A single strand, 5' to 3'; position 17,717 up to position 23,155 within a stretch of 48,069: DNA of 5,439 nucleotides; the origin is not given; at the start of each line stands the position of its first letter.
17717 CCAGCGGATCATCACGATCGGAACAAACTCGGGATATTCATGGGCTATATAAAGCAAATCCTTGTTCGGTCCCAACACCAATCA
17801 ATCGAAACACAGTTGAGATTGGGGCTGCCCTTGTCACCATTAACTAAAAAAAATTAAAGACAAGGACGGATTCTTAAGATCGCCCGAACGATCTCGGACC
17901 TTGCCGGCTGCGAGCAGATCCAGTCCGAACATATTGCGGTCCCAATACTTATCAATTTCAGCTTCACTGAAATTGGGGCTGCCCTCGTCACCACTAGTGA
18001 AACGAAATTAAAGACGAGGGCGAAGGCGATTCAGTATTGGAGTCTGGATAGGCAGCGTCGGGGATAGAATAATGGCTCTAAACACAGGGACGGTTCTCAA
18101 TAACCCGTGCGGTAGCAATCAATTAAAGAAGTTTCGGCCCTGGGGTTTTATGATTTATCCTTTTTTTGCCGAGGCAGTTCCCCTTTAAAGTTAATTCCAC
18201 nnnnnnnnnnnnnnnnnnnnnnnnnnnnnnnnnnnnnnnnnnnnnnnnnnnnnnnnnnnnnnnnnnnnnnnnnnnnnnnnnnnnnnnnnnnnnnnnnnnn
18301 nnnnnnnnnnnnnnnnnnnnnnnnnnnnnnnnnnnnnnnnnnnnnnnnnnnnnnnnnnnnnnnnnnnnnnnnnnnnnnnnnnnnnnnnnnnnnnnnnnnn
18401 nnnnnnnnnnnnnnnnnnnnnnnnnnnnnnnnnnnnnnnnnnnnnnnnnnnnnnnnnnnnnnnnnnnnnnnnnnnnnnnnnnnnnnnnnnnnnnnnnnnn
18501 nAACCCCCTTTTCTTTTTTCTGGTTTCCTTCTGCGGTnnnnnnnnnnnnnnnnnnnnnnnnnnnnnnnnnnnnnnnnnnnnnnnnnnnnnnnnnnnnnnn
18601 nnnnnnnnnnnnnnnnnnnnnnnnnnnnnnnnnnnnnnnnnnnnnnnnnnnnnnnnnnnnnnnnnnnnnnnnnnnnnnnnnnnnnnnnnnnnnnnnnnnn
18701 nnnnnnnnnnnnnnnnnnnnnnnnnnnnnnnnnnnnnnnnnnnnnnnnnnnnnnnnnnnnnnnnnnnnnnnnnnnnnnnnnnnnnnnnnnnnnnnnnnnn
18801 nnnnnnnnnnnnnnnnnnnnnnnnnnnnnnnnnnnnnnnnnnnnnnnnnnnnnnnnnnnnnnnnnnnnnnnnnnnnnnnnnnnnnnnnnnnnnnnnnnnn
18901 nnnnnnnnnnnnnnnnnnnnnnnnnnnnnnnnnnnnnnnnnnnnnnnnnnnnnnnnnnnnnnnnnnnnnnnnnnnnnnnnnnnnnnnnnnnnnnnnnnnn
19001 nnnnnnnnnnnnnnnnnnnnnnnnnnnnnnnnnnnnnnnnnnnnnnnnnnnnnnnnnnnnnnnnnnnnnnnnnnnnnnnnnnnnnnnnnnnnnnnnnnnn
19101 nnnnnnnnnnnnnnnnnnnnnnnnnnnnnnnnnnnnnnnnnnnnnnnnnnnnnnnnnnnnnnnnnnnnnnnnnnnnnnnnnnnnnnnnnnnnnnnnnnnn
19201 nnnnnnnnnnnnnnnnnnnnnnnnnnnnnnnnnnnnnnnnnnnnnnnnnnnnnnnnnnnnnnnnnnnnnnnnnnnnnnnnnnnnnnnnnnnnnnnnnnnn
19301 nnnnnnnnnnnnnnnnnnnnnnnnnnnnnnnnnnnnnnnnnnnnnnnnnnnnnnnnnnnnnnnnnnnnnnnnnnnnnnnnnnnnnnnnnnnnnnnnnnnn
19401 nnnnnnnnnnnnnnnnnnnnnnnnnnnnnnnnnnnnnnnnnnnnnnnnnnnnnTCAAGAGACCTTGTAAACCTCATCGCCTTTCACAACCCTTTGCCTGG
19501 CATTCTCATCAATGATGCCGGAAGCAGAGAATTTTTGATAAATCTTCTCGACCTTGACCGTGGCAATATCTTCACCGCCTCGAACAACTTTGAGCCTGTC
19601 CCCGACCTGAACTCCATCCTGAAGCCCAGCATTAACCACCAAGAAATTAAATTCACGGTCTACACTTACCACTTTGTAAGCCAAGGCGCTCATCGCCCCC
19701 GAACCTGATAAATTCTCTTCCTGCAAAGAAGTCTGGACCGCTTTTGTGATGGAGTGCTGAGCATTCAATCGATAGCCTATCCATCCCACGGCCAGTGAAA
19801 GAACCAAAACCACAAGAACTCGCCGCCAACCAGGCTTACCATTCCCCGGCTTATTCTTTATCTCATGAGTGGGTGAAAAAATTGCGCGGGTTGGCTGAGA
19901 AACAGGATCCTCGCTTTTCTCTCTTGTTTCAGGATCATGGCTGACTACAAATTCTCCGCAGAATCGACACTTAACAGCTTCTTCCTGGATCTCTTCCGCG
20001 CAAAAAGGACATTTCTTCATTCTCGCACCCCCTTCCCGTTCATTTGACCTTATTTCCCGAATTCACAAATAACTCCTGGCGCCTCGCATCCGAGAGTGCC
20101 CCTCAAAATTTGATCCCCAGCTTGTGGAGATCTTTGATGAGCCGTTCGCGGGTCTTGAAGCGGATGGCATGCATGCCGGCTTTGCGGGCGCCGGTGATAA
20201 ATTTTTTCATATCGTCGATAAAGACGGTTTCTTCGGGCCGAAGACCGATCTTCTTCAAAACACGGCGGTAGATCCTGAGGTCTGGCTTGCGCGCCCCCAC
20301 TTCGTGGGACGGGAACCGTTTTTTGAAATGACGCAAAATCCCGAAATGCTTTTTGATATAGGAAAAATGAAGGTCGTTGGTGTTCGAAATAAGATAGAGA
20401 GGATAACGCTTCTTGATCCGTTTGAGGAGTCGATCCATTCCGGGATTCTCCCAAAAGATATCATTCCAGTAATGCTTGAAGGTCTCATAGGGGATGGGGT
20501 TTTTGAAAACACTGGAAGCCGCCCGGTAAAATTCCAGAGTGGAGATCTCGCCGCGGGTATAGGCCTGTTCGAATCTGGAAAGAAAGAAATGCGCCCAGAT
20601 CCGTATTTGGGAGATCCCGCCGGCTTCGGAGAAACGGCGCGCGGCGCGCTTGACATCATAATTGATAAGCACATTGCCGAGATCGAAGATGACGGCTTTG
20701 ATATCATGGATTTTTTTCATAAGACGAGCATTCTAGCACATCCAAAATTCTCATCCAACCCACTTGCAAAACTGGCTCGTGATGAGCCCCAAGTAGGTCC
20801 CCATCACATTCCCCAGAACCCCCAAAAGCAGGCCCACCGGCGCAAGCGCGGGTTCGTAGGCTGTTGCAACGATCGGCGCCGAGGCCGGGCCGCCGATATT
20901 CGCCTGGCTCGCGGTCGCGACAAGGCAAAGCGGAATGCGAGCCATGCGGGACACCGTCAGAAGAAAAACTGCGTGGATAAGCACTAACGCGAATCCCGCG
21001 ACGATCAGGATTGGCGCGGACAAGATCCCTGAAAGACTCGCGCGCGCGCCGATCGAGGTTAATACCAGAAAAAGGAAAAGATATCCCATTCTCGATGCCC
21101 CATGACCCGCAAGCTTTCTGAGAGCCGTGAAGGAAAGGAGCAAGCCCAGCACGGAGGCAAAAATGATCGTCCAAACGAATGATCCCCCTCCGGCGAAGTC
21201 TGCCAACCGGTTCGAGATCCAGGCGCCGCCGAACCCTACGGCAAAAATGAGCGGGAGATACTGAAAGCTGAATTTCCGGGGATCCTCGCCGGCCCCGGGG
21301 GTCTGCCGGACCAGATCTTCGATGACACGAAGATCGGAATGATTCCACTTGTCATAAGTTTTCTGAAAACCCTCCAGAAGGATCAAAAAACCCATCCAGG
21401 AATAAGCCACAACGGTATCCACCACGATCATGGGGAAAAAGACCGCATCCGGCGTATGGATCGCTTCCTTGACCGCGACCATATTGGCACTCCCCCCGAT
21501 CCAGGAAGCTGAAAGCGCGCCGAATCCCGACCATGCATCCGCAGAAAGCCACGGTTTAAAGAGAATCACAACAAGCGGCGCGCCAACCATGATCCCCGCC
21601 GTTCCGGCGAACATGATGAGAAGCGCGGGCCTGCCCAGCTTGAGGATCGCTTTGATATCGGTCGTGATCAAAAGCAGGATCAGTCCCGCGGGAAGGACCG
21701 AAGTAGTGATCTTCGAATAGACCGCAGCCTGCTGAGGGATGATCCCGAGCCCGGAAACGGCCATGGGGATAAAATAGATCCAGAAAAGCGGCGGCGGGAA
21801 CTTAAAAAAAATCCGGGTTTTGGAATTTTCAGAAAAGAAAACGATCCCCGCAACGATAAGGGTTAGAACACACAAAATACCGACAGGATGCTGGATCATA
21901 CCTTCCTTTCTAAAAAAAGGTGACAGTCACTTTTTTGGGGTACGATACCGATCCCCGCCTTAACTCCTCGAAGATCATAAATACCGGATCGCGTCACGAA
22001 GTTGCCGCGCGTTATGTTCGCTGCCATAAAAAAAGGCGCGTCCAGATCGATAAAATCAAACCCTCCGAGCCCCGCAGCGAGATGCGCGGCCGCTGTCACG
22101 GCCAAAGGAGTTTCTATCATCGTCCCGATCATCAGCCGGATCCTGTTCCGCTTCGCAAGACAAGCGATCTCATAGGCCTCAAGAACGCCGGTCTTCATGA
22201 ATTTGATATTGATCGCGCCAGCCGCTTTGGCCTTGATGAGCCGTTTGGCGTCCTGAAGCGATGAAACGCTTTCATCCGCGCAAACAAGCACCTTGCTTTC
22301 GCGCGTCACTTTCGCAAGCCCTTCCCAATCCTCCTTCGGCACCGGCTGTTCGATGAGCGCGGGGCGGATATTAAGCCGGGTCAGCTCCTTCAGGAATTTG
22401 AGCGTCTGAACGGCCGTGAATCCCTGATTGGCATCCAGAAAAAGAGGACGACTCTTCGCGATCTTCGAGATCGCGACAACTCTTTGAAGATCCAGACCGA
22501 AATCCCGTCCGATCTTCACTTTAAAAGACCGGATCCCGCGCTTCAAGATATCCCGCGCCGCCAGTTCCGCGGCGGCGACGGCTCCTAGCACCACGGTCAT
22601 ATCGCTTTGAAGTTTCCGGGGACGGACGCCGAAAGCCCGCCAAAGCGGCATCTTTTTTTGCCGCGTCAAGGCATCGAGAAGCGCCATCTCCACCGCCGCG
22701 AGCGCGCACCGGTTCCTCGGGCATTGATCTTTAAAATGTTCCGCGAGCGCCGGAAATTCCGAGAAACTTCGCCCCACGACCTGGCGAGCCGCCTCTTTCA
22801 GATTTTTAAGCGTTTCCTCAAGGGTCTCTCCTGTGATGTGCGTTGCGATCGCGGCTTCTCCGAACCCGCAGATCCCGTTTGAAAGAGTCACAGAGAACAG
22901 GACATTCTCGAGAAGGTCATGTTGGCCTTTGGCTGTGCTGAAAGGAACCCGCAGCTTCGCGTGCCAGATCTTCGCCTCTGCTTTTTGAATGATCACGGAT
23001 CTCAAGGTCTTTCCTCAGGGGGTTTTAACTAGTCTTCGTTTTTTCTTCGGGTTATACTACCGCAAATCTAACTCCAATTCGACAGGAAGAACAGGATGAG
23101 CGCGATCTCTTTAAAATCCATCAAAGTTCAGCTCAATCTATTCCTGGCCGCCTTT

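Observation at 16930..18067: Three copies of an 83-84 nt two-hairpin element with compensatory stem changes; two split ComM C-terminal remnants at the identical codon junction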

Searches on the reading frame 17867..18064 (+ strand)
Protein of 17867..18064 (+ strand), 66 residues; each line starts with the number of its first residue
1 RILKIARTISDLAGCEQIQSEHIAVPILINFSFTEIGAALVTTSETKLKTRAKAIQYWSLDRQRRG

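Call 22: find_homologous_proteins(query=window:17867-18064:+, max_evalue=0.01)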
Query seq(66 aa) (66 aa): 6 proteins with E <= 0.01 among 7 candidates.
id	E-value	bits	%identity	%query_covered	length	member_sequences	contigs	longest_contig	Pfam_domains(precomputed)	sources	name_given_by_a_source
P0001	1.9e-12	64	67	77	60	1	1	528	-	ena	-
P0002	4.9e-6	44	52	100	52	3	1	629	PF13335.13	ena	-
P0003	3.5e-5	41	52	95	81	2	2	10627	PF13335.13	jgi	jgi:hypothetical protein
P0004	3.9e-5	41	51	95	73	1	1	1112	PF13335.13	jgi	jgi:magnesium chelatase family protein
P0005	6.0e-5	41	48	100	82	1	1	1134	PF13335.13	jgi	jgi:magnesium chelatase family protein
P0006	9.5e-5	40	48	95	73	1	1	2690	PF13335.13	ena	-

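Call 31: find_encoding_contigs(protein=P0003, flank=6000, max_places=4)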
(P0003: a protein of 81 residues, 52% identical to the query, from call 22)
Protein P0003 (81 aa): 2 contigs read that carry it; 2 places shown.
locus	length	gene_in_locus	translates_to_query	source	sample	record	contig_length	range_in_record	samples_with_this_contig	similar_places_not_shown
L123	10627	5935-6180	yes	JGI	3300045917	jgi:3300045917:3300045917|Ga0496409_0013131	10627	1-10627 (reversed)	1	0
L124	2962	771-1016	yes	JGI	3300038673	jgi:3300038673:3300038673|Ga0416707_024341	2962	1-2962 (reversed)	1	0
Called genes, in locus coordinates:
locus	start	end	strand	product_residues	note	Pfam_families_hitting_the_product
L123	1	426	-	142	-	?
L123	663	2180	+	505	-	PF13541:ChlI, PF00493:MCM (faint), PF01078:Mg_chelatase, PF07728:AAA_5 (faint), PF13335:Mg_chelatase_C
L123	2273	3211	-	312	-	PF20434:BD-FAE, PF07859:Abhydrolase_3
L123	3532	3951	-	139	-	-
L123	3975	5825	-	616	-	-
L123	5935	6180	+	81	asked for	PF13335:Mg_chelatase_C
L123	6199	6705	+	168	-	PF10543:ORF6N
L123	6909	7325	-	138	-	PF01272:GreA_GreB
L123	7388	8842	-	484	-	PF03435:Sacchrp_dh_NADP, PF16653:Sacchrp_dh_C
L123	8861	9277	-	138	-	PF14760:Rnk_N, PF01272:GreA_GreB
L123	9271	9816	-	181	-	-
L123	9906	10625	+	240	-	?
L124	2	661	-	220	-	?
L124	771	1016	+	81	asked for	PF13335:Mg_chelatase_C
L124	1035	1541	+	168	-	PF10543:ORF6N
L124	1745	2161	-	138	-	PF01272:GreA_GreB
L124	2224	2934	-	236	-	PF16653:Sacchrp_dh_C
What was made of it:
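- Closest known: Genomic islands inserted at the comM 3' end. Same: L123 shows an intact comM, 3.7 kb of unrelated genes, then a second comM 3' end (call 31).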

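Call 32: find_encoding_contigs(protein=P0001, flank=2000, max_places=3)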
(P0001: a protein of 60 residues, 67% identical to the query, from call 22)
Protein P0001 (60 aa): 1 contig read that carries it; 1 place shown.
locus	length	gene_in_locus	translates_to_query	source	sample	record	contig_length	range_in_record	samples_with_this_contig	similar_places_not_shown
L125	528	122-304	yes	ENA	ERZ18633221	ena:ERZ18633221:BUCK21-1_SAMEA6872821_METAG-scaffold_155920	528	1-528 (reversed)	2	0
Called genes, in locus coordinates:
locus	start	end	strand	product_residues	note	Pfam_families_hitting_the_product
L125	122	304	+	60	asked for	-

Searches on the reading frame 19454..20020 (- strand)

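Call 12: search_protein_families(library=pfam, proteins=[window:19454-20020:-], max_evalue=0.01)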
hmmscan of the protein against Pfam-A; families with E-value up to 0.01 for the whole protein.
window:19454-20020:- (188 aa): 3 families
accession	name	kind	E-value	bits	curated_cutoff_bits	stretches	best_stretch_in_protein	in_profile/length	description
PF16538.11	FlgT_C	-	0.00026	21.8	27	0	127-148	4-25/77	Flagellar assembly protein T, C-terminal domain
PF10571.15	UPF0547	-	0.00057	20.4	29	1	2-22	1-21/26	Uncharacterised protein family UPF0547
PF13240.11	Zn_Ribbon_1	-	0.0037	17.5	25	1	3-22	1-20/23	zinc-ribbon domain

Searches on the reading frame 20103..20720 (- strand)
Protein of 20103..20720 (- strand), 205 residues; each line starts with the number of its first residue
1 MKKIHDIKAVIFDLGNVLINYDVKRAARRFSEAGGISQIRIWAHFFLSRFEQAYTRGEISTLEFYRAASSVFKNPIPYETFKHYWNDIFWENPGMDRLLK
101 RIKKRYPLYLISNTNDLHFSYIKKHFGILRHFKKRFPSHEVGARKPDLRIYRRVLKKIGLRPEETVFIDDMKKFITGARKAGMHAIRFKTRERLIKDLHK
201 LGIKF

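Call 12: search_protein_families(library=pfam, proteins=[window:20103-20720:-], max_evalue=0.01)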
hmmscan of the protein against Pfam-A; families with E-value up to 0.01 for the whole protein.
window:20103-20720:- (205 aa): 4 families
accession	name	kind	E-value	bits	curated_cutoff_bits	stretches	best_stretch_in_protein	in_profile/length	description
PF00702.32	Hydrolase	-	1.9e-16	61.5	26.4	1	7-182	1-191/191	haloacid dehalogenase-like hydrolase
PF13419.12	HAD_2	-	9e-14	52.4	23.8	1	78-186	66-176/178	Haloacid dehalogenase-like hydrolase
PF13242.12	Hydrolase_like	-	4.9e-05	23.6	22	1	143-190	2-50/75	HAD-hyrolase-like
PF03031.24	NIF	-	0.0002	21.5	21.8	1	92-190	40-136/160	NLI interacting factor-like phosphatase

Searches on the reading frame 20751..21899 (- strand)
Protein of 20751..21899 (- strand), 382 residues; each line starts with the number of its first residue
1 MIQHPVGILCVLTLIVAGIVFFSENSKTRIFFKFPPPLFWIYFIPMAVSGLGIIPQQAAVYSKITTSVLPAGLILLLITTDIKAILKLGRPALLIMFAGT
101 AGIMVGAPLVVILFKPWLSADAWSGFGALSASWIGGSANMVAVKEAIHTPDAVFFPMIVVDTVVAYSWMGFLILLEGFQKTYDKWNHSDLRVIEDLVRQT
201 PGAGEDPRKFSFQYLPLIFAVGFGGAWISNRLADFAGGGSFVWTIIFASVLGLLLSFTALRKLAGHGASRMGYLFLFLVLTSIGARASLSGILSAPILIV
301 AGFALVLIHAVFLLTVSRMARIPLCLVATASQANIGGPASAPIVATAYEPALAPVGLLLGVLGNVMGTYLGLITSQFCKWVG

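Call 12: search_protein_families(library=pfam, proteins=[window:20751-21899:-], max_evalue=0.01)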
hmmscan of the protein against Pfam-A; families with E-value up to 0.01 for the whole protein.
window:20751-21899:- (382 aa): 1 family
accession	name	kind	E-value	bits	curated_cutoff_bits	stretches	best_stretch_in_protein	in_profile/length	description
PF05684.17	DUF819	-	4.1e-81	273.4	27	1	15-378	5-376/379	Protein of unknown function (DUF819)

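Call 46: find_encoding_contigs(protein=window:20751-21899:-, flank=8000, max_places=5)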
Protein window:20751-21899:- (382 aa): no gene with exactly this product is on record in the collection.
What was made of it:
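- Tried and rejected: Looking up the window's own contig through an encoded protein found no record (call 46).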

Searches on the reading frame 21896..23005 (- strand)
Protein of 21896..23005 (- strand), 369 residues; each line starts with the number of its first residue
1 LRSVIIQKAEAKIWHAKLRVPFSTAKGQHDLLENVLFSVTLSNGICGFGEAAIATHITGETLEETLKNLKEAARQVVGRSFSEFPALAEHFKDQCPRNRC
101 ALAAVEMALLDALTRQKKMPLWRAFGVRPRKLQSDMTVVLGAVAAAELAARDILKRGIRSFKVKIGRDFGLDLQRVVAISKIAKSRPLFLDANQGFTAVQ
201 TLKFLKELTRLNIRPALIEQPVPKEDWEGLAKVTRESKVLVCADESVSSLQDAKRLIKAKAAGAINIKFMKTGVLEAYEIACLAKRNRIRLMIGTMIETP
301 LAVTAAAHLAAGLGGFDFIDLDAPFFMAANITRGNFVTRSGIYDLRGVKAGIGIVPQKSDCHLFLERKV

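Call 53: search_protein_families(library=pfam, proteins=[window:21896-23005:-], max_evalue=0.00001)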
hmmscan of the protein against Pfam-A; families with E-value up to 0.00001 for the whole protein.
window:21896-23005:- (369 aa): 2 families
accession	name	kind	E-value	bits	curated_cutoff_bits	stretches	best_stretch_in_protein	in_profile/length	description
PF13378.12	MR_MLE_C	-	2.1e-37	129.4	29.4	1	146-357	3-216/219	Enolase C-terminal domain-like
PF02746.21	MR_MLE_N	-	1e-11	45.5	22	1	12-124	5-115/117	Mandelate racemase / muconate lactonizing enzyme, N-terminal domain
